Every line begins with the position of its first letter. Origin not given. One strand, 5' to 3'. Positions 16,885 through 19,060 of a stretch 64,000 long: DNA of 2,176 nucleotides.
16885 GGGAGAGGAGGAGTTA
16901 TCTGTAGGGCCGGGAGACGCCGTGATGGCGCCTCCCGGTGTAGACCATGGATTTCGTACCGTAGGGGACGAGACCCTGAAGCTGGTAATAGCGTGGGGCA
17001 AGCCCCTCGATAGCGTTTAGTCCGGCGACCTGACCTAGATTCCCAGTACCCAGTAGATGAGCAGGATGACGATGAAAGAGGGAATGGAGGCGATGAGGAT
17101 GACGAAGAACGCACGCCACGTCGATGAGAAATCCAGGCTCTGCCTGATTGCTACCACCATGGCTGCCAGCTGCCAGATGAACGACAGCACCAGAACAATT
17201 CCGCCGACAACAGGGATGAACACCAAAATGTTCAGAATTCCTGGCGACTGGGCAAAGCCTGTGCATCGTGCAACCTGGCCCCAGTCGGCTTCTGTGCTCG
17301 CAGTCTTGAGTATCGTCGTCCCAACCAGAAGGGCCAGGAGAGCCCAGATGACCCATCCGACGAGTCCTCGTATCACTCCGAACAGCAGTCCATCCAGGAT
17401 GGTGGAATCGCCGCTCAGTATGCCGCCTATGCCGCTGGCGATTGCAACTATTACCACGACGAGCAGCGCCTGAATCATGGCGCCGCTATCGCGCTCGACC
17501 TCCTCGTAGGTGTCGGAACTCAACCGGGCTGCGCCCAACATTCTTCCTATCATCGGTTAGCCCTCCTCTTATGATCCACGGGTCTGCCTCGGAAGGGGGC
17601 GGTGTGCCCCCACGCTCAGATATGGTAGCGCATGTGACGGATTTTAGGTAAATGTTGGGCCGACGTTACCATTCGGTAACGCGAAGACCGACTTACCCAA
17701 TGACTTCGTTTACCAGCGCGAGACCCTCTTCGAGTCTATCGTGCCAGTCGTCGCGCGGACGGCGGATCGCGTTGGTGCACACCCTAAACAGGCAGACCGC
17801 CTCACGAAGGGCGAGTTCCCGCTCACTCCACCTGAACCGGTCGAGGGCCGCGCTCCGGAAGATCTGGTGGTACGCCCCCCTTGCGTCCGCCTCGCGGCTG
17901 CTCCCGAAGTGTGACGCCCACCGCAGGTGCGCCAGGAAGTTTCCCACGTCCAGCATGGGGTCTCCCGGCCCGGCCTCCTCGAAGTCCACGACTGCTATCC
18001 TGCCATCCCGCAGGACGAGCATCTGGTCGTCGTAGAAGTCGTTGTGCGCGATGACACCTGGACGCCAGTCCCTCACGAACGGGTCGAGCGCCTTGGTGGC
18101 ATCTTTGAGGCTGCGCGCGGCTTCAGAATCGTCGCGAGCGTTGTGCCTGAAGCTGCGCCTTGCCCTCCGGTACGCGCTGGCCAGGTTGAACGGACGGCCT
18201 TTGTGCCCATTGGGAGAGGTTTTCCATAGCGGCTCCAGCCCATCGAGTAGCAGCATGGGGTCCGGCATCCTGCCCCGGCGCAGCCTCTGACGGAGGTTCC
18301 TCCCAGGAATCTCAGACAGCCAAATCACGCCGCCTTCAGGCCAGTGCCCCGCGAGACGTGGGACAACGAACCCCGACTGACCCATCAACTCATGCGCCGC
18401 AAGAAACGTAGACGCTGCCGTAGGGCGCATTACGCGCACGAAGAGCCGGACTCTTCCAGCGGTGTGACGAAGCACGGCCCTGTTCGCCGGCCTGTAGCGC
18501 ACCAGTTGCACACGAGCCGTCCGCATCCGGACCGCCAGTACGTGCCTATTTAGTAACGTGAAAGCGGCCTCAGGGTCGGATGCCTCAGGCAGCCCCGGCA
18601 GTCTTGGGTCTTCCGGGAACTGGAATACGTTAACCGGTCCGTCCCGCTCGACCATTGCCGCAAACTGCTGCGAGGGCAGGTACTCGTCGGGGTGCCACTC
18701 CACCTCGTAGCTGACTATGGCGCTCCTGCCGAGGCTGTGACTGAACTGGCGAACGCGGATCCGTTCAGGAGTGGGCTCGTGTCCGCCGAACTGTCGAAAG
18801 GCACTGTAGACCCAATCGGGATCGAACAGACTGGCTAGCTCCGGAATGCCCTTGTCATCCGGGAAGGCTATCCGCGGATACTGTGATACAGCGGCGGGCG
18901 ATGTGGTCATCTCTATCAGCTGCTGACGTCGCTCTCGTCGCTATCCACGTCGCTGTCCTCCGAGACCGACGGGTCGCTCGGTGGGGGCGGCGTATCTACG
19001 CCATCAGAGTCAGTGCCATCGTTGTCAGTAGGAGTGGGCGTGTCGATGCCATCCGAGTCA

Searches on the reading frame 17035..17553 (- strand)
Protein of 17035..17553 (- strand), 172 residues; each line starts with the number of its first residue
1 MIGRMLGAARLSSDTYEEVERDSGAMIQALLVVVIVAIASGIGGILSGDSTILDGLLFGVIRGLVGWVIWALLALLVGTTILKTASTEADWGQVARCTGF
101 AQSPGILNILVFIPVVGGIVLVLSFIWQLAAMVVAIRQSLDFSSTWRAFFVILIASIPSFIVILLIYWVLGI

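Call 16: search_protein_families(library=pfam, proteins=[window:17035-17553:-], max_evalue=10)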
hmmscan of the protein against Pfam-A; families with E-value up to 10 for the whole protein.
window:17035-17553:- (172 aa): 2 families
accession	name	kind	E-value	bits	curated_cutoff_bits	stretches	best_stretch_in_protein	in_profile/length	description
PF04893.22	Yip1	-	5.2e-11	43.1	28.6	1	13-164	8-171/173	Yip1 domain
PF03554.18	Herpes_UL73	-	9.6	6.7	23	1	12-42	30-59/75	UL73 viral envelope glycoprotein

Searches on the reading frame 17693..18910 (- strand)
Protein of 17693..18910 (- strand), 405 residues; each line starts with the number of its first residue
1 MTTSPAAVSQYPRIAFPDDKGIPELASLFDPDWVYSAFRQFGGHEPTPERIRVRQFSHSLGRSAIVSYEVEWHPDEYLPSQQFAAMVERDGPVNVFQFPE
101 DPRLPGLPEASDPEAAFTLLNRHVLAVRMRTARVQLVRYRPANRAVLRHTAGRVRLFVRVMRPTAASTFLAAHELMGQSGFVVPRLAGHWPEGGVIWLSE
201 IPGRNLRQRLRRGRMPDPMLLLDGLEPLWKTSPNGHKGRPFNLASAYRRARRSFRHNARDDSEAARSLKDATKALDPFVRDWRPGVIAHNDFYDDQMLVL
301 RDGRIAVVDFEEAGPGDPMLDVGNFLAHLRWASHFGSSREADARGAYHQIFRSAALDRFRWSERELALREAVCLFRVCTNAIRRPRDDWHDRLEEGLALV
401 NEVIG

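Call 16: search_protein_families(library=pfam, proteins=[window:17693-18910:-], max_evalue=10)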
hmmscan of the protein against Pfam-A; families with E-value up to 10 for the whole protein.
window:17693-18910:- (405 aa): 2 families
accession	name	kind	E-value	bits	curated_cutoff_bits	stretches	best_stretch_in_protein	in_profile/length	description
PF01636.29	APH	-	4.6e-12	46.7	23.2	1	143-348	11-230/239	Phosphotransferase enzyme family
PF01633.27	Choline_kinase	-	0.015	15.1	29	1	265-327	141-205/300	Choline/ethanolamine kinase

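Call 25: search_protein_families(library=ncbifam, proteins=[window:17693-18910:-], max_evalue=1)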
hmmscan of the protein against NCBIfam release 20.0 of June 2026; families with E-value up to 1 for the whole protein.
window:17693-18910:- (405 aa): 4 families
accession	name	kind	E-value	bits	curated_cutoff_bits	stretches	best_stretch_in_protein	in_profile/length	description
NF038156.1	lant_syn_V_LxmK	equivalog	2.3e-06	26.9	315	1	273-329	180-234/347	class V lanthionine synthetase subunit LxmK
NF041256.1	GntI_guanitoxin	equivalog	0.00034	20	357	1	275-326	173-214/282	guanitoxin biosynthesis pre-guanitoxin N-oxide kinase GntI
NF046102.1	CellCycRegCcrZ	equivalog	0.094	12.1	400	1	266-329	136-197/260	cell cycle regulator CcrZ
NF003558.0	PRK05231.1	equivalog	0.16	10.9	271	0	259-323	157-225/322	homoserine kinase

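Call 44: search_solved_structures(query=window:17693-18910:-, max_evalue=1)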
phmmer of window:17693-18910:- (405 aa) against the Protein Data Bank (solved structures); distinct sequences matched with E-value up to 1: 3.
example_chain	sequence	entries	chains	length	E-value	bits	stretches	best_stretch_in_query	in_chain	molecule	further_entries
7s3l_A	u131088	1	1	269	0.26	13.4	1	187-329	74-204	Aminoglycoside phosphotransferase family protein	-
3w0m_A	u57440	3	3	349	0.29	13.2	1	286-332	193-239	Hygromycin-B 4-O-kinase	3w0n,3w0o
3w0q_A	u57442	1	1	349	0.34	13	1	286-332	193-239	Hygromycin-B 4-O-kinase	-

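Call 50: find_homologous_proteins(query=window:17693-18910:-)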
Query window:17693-18910:- (405 aa): 637 proteins with E <= 0.001 among 8000 candidates; the best 120 are listed.
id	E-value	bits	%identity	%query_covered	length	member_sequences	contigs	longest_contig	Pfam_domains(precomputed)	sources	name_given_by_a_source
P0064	2.0e-275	931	100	100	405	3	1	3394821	PF01636.30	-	-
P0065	4.8e-242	821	86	100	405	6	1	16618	PF01636.30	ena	-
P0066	1.5e-241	820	87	100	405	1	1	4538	PF01636.30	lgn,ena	-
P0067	2.1e-237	806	86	100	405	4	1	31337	PF01636.30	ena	-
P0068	9.5e-234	794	84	100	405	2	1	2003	PF01636.30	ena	-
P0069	8.1e-233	791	84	100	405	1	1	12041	PF01636.30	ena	-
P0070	1.7e-231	786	84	100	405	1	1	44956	PF01636.30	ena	-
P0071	1.5e-219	747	79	100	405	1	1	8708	PF01636.30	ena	-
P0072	2.5e-214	730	88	89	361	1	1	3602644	PF01636.30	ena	-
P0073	8.9e-193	659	70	100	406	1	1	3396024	PF01636.30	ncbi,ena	-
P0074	4.5e-185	634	68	100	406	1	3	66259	PF01636.30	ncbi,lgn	-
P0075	1.5e-184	632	69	100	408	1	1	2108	PF01636.30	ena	-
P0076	8.5e-184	629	66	100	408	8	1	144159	PF01636.30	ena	-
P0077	1.2e-181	622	67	100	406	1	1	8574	PF01636.30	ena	-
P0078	2.3e-181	621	67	100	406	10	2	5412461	PF01636.30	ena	-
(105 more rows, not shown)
